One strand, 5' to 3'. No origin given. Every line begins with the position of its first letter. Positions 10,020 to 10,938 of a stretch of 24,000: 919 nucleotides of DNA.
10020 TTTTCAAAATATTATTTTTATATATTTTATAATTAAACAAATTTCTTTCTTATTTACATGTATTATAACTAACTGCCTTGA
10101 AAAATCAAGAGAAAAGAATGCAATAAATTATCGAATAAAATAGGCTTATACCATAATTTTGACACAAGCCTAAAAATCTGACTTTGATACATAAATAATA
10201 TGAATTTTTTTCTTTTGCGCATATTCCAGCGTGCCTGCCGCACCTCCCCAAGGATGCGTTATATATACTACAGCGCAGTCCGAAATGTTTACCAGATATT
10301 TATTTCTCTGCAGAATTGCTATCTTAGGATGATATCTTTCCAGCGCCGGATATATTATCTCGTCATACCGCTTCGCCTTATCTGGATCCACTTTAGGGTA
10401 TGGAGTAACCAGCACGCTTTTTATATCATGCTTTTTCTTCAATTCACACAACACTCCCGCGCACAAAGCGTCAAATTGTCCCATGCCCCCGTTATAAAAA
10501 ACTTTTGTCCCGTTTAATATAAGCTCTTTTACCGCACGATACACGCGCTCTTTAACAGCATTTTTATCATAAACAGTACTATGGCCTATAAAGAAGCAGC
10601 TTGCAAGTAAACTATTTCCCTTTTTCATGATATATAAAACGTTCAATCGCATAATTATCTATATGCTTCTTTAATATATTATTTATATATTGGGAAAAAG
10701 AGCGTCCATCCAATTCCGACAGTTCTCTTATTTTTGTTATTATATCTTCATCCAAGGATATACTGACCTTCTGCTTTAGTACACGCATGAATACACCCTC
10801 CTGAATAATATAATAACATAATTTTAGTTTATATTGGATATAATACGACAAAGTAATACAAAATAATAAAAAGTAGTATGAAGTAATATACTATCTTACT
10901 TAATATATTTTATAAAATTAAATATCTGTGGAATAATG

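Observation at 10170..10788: Translationally overlapped RHH + SLOG (DUF1273/YpsA-like) gene pair: candidate novel two-component conflict/TA-like module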

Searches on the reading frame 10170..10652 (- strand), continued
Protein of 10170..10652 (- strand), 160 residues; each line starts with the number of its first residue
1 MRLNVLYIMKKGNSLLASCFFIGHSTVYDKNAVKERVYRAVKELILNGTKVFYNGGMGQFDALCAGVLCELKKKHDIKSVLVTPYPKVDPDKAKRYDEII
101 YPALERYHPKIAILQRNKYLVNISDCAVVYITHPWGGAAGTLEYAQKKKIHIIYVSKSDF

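Call 91: find_related_loci(query=A1, collection=metagenome_contigs, flank=3000)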
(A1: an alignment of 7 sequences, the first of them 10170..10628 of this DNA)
Query A1 (152 aa) in metagenome_contigs; peptide patterns used: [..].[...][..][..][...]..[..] (x = any residue, [..] = any of these).
223 stretches matched a pattern; 38 encode a relative of the query (tblastn E <= 1e-3); 38 distinct loci.
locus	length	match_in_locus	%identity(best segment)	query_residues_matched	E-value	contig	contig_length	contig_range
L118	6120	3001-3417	60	8-145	6e-53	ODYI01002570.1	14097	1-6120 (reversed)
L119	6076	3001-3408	60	11-145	2e-52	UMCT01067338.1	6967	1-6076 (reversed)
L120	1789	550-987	53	8-152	2e-49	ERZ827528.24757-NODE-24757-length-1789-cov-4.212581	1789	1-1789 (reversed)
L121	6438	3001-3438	53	8-152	5e-48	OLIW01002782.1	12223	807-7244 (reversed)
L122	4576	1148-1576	55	11-152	3e-48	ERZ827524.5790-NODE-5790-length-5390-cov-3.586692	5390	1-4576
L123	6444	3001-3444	44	11-149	5e-32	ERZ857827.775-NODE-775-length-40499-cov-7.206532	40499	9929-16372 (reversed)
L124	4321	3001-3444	44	11-149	9e-32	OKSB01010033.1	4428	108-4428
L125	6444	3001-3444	44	11-149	1e-31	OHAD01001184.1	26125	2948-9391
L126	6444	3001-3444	44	11-149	2e-31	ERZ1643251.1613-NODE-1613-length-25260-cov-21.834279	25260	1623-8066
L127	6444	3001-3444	44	11-149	8e-32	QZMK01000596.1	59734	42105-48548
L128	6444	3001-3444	44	11-149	9e-32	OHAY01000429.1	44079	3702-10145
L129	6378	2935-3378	44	11-149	7e-32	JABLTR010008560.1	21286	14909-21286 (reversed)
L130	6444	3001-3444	44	11-149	2e-31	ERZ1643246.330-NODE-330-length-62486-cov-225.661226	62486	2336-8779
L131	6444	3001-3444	43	11-149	5e-31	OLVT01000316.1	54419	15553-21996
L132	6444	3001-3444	43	11-149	5e-31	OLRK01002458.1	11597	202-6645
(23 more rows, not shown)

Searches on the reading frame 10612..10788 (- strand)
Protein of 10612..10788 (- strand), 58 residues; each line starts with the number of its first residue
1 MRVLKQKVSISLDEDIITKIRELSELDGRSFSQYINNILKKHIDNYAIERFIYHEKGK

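Call 4: search_protein_families(library=pfam, proteins=[window:10612-10788:-], max_evalue=0.1)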
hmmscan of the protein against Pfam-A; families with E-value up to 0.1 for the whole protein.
window:10612-10788:- (58 aa): 7 families
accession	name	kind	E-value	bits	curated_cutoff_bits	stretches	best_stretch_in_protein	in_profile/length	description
PF19891.5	DUF6364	-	1.5e-05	25.8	27.3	1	5-45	2-39/70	Family of unknown function (DUF6364)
PF01402.27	RHH_1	-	0.0072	16.7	20.5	1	8-35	2-29/39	Ribbon-helix-helix protein, copG family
PF11888.13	DUF3408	-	0.016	15.9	29.9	1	27-47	109-129/139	Protein of unknown function (DUF3408)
PF14384.12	BrnA_antitoxin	-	0.018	15.9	26.1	1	5-42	34-67/68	BrnA antitoxin of type II toxin-antitoxin system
PF12651.13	RHH_3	-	0.025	15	21.6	0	5-25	2-22/44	Ribbon-helix-helix domain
PF12441.14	CopG_antitoxin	-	0.028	15.6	28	1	5-41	42-78/79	CopG antitoxin of type II toxin-antitoxin system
PF05509.17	TraY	-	0.037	14.6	21.3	1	8-46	1-39/49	TraY domain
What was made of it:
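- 10612..10788 (-): RHH gene (58 aa): a minimal Arc/CopG-sized ribbon-helix-helix DNA-binding protein and inferred autorepressor. Pfam DUF6364 E 1.5e-5 and RHH_1 E 7e-3, both below threshold (call 4).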

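Call 5: search_protein_families(library=ncbifam, proteins=[window:10612-10788:-], max_evalue=0.1)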
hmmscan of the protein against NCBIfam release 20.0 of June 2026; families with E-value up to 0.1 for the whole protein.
window:10612-10788:- (58 aa): 5 families
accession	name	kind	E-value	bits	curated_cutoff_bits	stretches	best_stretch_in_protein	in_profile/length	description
NF050104.1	TA_MazE_antitoxin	equivalog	0.00013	22.3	65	1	7-45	1-36/69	type II toxin-antitoxin system MazE family antitoxin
NF048017.1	antitoxin_RelB_like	equivalog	0.00098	19.3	50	1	12-45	2-35/70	type II toxin-antitoxin system RelB family antitoxin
NF041551.1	YlcI_YnfO_N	subfamily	0.024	14.7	30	1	6-35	3-31/42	YlcI/YnfO family protein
NF008671.0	PRK11675.1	equivalog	0.038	14.4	62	1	6-45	51-90/95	LexA regulated protein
NF052665.1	CC0731_fam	equivalog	0.074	12.9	130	1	15-49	25-58/74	CC0731 family SpdR-regulated protein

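Call 6: search_protein_families(library=padloc, proteins=[window:10612-10788:-], max_evalue=0.1)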
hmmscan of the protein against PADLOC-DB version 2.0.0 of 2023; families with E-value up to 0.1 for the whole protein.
window:10612-10788:- (58 aa): 0 families

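Call 43: search_protein_families(library=phrogs, proteins=[window:10612-10788:-], max_evalue=0.01)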
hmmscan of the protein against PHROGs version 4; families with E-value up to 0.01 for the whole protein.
window:10612-10788:- (58 aa): 2 families
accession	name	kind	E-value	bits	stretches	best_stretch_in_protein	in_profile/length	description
phrog_582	-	transcription regulation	0.00038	21.7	1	5-45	57-97/105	Arc-like repressor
phrog_3180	-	transcription regulation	0.00048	21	1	5-46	5-46/50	Arc-like repressor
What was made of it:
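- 10612..10788 (-): PHROG Arc-like repressor E 4e-4 (call 43).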

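Call 56: find_homologous_proteins(query=window:10612-10788:-, max_evalue=0.01)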
Query window:10612-10788:- (58 aa): 19 proteins with E <= 0.01 among 19 candidates.
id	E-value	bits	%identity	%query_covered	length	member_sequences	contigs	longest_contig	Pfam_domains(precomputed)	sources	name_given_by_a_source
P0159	7.8e-29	115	98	100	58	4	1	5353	PF19891.6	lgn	-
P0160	3.2e-28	113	98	100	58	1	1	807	PF19891.6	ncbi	-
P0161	8.6e-27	109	98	100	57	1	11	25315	-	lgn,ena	-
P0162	1.6e-25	105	97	100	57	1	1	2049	-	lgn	-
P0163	3.2e-11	60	74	74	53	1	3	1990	PF19891.6,PF12441.15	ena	-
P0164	1.1e-10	59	76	71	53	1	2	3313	-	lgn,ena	-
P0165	1.9e-10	58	76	71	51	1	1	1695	PF19891.6,PF12441.15,PF01402.28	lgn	-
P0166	4.5e-10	57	76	72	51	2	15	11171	-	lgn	-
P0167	4.6e-10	57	68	76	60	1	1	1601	-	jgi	-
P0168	6.5e-10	56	71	78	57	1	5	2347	-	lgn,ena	-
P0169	8.6e-10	56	74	67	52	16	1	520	PF19891.6,PF12441.15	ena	-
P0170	9.6e-10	56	77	67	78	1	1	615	PF19891.6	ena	-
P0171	4.4e-9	54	74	67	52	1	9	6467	PF19891.6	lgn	-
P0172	1.4e-8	52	74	67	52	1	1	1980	-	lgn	-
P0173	2.1e-8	51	74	67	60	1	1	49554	PF19891.6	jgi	-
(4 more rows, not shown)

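Call 57: find_encoding_contigs(protein=P0166, flank=4000, max_places=3)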
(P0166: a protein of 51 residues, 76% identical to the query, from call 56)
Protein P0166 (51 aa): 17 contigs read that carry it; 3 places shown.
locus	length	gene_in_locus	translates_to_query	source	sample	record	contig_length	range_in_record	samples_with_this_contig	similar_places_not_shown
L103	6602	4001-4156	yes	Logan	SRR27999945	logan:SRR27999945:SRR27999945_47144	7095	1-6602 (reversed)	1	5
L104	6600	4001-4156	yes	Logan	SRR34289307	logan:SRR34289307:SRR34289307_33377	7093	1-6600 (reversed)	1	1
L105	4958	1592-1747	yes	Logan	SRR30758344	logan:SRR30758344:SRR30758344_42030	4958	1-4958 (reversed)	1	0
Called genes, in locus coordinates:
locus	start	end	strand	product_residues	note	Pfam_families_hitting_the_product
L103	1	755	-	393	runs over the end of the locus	PF13524:Glyco_trans_1_2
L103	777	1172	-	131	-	-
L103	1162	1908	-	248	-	-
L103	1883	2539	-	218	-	-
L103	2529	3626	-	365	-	PF02378:PTS_EIIC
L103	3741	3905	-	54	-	-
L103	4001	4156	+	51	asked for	-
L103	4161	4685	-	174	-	PF13302:Acetyltransf_3, PF00583:Acetyltransf_1, PF13523:Acetyltransf_8 (weak)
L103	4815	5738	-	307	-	PF13248:Zn_ribbon_3 (weak)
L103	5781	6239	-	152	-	PF10571:UPF0547 (weak), PF13240:Zn_Ribbon_1 (weak), PF13248:Zn_ribbon_3 (weak)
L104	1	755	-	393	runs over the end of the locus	PF13524:Glyco_trans_1_2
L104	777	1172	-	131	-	-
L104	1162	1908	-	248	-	-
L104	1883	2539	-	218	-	-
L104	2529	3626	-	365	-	PF02378:PTS_EIIC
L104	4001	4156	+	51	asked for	-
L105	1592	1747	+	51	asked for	-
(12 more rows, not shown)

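Call 58: find_encoding_contigs(protein=P0173, flank=4000, max_places=2)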
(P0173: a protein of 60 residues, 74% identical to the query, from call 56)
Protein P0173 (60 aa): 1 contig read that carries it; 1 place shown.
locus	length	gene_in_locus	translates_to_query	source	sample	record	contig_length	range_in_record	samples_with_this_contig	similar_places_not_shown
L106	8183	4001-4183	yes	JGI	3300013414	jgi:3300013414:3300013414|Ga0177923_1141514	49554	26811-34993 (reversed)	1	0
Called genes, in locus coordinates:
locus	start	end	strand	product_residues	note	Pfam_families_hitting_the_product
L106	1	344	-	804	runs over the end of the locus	PF06165:GH94_b-supersand, PF17167:Glyco_hydro_94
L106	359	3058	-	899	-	PF06165:GH94_b-supersand, PF17167:Glyco_hydro_94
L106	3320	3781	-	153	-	PF02639:DUF188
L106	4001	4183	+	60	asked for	PF19891:DUF6364 (weak)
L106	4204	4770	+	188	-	PF05685:Uma2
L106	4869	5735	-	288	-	PF00561:Abhydrolase_1, PF12146:Hydrolase_4, PF12697:Abhydrolase_6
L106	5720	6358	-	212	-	PF12464:Mac, PF25087:GMPPB_C (faint), PF00132:Hexapep, PF14602:Hexapep_2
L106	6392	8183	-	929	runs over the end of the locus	PF01915:Glyco_hydro_3_C, PF14310:Fn3-like, PF00933:Glyco_hydro_3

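Call 59: find_encoding_contigs(protein=P0171, flank=4000, max_places=3)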
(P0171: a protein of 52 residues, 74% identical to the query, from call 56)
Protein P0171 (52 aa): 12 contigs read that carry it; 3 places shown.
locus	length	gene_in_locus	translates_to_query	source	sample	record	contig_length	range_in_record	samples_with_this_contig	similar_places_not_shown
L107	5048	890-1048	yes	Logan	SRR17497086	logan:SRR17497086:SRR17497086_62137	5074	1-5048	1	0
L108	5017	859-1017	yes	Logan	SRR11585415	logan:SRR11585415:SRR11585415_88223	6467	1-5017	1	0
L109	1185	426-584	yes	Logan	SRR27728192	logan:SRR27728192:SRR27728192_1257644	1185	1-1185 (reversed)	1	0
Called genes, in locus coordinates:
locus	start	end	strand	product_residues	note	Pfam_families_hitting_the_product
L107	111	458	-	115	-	PF05534:HicB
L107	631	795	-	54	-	-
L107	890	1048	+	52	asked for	PF19891:DUF6364 (weak)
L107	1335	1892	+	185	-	PF06541:ABC_trans_CmpB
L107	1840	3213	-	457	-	PF01554:MatE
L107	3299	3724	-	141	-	PF01047:MarR, PF12802:MarR_2, PF13463:HTH_27 (weak)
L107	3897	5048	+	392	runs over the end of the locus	?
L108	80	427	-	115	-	PF05534:HicB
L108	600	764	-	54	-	-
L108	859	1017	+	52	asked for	PF19891:DUF6364 (weak)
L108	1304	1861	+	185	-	PF06541:ABC_trans_CmpB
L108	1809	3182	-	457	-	PF01554:MatE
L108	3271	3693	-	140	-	PF01047:MarR, PF12802:MarR_2, PF13463:HTH_27 (weak)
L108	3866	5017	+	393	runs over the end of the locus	PF00999:Na_H_Exchanger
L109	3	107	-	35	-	?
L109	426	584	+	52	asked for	PF19891:DUF6364 (weak)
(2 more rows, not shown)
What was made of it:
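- RHH homologues are orphan genes (calls 57-59).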

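Call 76: search_solved_structures(query=A2, max_evalue=1, show_alignments=2)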
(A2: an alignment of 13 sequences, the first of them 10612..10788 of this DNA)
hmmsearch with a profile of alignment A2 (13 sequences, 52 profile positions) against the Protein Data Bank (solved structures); distinct sequences matched with E-value up to 1: 11.
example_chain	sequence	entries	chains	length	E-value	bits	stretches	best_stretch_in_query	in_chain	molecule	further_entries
6iya_A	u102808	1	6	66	0.0093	18.9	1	9-50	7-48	Transcriptional regulator CopG family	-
7etr_A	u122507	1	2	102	0.027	17.4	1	9-49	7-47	Transcriptional regulator CopG family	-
8tl7_A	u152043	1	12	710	0.047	16.7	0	14-35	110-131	Computationally designed protein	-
4aai_A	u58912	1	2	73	0.44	13.5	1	3-50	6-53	ORF E73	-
1q5v_A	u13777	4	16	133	0.47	13.5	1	7-27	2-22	Nickel responsive regulator | Nickel-responsive regulator | Nickel-responsive regulatory protein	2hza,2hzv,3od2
4c8q_A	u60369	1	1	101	0.55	13.3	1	30-48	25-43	SM-LIKE PROTEIN LSM1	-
8b5l_t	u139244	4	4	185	0.91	12.6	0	16-33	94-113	Signal sequence receptor subunit 3 | Translocon-associated protein subunit gamma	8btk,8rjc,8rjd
8b6l_G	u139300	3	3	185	0.91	12.6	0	16-33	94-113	Translocon-associated protein subunit gamma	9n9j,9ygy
8bf9_G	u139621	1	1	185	0.91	12.6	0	16-33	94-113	Translocon-associated protein subunit gamma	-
4m75_A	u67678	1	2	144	0.97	12.5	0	30-48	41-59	U6 snRNA-associated Sm-like protein Lsm1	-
4c92_A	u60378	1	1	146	1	12.4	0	30-48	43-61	SM-LIKE PROTEIN LSM1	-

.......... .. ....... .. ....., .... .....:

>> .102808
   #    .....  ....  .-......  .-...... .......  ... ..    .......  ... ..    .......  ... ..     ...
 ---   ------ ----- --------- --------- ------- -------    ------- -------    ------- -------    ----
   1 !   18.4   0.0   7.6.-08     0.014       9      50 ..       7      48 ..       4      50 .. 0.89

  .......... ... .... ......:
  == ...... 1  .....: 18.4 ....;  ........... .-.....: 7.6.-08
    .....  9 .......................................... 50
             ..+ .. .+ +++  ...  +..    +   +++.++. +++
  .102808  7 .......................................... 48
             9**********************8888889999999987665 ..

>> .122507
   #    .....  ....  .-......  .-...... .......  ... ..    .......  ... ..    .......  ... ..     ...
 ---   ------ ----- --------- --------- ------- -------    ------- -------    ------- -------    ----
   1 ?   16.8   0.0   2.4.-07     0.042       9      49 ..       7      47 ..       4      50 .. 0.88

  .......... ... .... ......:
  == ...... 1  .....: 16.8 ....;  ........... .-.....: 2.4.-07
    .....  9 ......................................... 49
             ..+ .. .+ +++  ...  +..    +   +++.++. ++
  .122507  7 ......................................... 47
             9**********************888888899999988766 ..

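Call 77: search_protein_families(library=pfam, alignment_id=A2, max_evalue=0.01)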
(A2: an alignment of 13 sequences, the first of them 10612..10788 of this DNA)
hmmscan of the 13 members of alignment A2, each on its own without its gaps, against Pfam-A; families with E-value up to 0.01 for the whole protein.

A. member 1, window:10612-10788:- (58 aa): 2 families
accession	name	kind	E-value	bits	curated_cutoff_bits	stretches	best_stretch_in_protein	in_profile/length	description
PF19891.5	DUF6364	-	1.5e-05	25.8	27.3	1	5-45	2-39/70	Family of unknown function (DUF6364)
PF01402.27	RHH_1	-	0.0072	16.7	20.5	1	8-35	2-29/39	Ribbon-helix-helix protein, copG family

B. families by the number of members that match (of 13 scanned): 8 families
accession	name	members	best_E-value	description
PF19891.5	DUF6364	13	4e-07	Family of unknown function (DUF6364)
PF01402.27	RHH_1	10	5.4e-06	Ribbon-helix-helix protein, copG family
PF12441.14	CopG_antitoxin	9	2.1e-05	CopG antitoxin of type II toxin-antitoxin system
PF14384.12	BrnA_antitoxin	7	0.00071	BrnA antitoxin of type II toxin-antitoxin system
PF07878.17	RHH_5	6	0.00036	CopG-like RHH_1 or ribbon-helix-helix domain, RHH_5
PF07362.18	CcdA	3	0.0012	Post-segregation antitoxin CcdA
PF22180.2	RH3_dom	1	0.0025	RH3 domain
PF12651.13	RHH_3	1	0.0043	Ribbon-helix-helix domain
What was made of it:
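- On Ribbon-helix-helix (CopG/Arc/MetJ) superfamily: 13 of 13 homologues hit DUF6364 and 10 of 13 hit RHH_1 (call 77).
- Closest known: Arc, Mnt, CopG and omega: minimal RHH transcriptional repressors. Different: Sequence family DUF6364-like (call 77).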

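Call 85: predict_structure(alignment_id=A3)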
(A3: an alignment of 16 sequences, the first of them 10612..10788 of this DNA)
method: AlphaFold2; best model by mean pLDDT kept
length: 58 residues; sequences in the alignment: 16
mean_pLDDT: 84.3   pTM: 0.60
mean pLDDT of the five models: 84.3, 83.6, 83.2, 82.8, 81.1
residues with pLDDT >= 90: 35; 70-90: 10; 50-70: 11; < 50: 2
segments of 3 or more residues with pLDDT < 50: none
pLDDT, mean of each block of 10 residues (from residue 1): 78 96 96 93 83 55
secondary structure, 60 per line:
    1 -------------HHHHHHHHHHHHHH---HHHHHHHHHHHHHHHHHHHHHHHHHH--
elements in order: H14-27 H31-56
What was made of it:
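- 10612..10788 (-): AF2 pLDDT 84, strand then helix 14-27 then helix 31-56, no further domain (call 85).
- On Ribbon-helix-helix (CopG/Arc/MetJ) superfamily: AF2 model (call 85).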

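Call 87: fold_search(model_id=the predicted structure, library=pdb)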
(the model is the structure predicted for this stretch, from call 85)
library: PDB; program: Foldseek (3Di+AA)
matches with E <= 10: 143; with E <= 0.001: 0
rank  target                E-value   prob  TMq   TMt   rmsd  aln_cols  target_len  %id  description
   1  8u12_A                2.4e-02  1.00  0.69  0.78   1.6        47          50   21  Crystal Structure of Antitoxin Protein Rv0298 of Type II Toxin-antitoxin Systems from Mycobacterium tuberculosis (released 2023-09-27)
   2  6iya_A                2.8e-02  1.00  0.70  0.83   1.1        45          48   22  Structure of the DNA binding domain of antitoxin CopASO (released 2019-01-16)
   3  1b01_A                4.6e-02  1.00  0.63  0.82   1.4        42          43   21  TRANSCRIPTIONAL REPRESSOR COPG/DNA COMPLEX (released 1999-11-19)
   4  6ajm_C                4.9e-02  1.00  0.74  0.54   0.9        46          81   22  Crystal structure of apo AtaTR (released 2019-01-02)
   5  6gts_C                4.9e-02  1.00  0.66  0.47   1.0        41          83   24  Structure of the AtaT-AtaR complex bound DNA (released 2019-03-06)
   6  5zgn_A                5.8e-02  1.00  0.77  0.66   2.5        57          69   16  The crystal structure of KacTA-DNA complex (released 2019-04-03)
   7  6xrw_B                6.3e-02  1.00  0.80  0.61   1.9        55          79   14  Chromosomal ParDE TA system from P. aeruginosa (released 2021-07-28)
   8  1myl_E                6.8e-02  1.00  0.63  0.86   1.1        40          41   15  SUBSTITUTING HYDROPHOBIC RESIDUES FOR A BURIED SALT BRIDGE ENHANCES PROTEIN STABILITY BUT DOES NOT REDUCE CONFORMATION (released 1995-01-26)
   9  1bdv_B                6.8e-02  1.00  0.67  0.73   3.4        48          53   17  ARC FV10 COCRYSTAL (released 1999-01-06)
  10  1ea4_H                6.8e-02  1.00  0.63  0.81   1.2        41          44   22  TRANSCRIPTIONAL REPRESSOR COPG/22bp dsDNA COMPLEX (released 2001-07-05)
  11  1myl_A                7.4e-02  1.00  0.67  0.84   1.1        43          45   14  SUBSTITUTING HYDROPHOBIC RESIDUES FOR A BURIED SALT BRIDGE ENHANCES PROTEIN STABILITY BUT DOES NOT REDUCE CONFORMATION (released 1995-01-26)
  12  1ea4_B                7.4e-02  1.00  0.60  0.80   1.2        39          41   23  TRANSCRIPTIONAL REPRESSOR COPG/22bp dsDNA COMPLEX (released 2001-07-05)
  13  1ea4_E                7.4e-02  1.00  0.64  0.81   1.3        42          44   21  TRANSCRIPTIONAL REPRESSOR COPG/22bp dsDNA COMPLEX (released 2001-07-05)
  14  1par_A                7.4e-02  1.00  0.68  0.75   3.4        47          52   13  DNA RECOGNITION BY BETA-SHEETS IN THE ARC REPRESSOR-OPERATOR CRYSTAL STRUCTURE (released 1994-07-31)
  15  6sbw                  7.4e-02  0.99  0.59  0.69   2.0        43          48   23  CdbA Form One (released 2020-04-22)
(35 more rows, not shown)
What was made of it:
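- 10612..10788 (-): All top Foldseek hits are RHH proteins (call 87).
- On Ribbon-helix-helix (CopG/Arc/MetJ) superfamily: The top 45 Foldseek hits are RHH proteins (call 87).
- RHH structural neighbours include many antitoxin N-terminal domains (call 87). RHH fold neighbours include antitoxins such as Rv0298, CopA_SO, AtaR, KacA and ParD (call 87).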
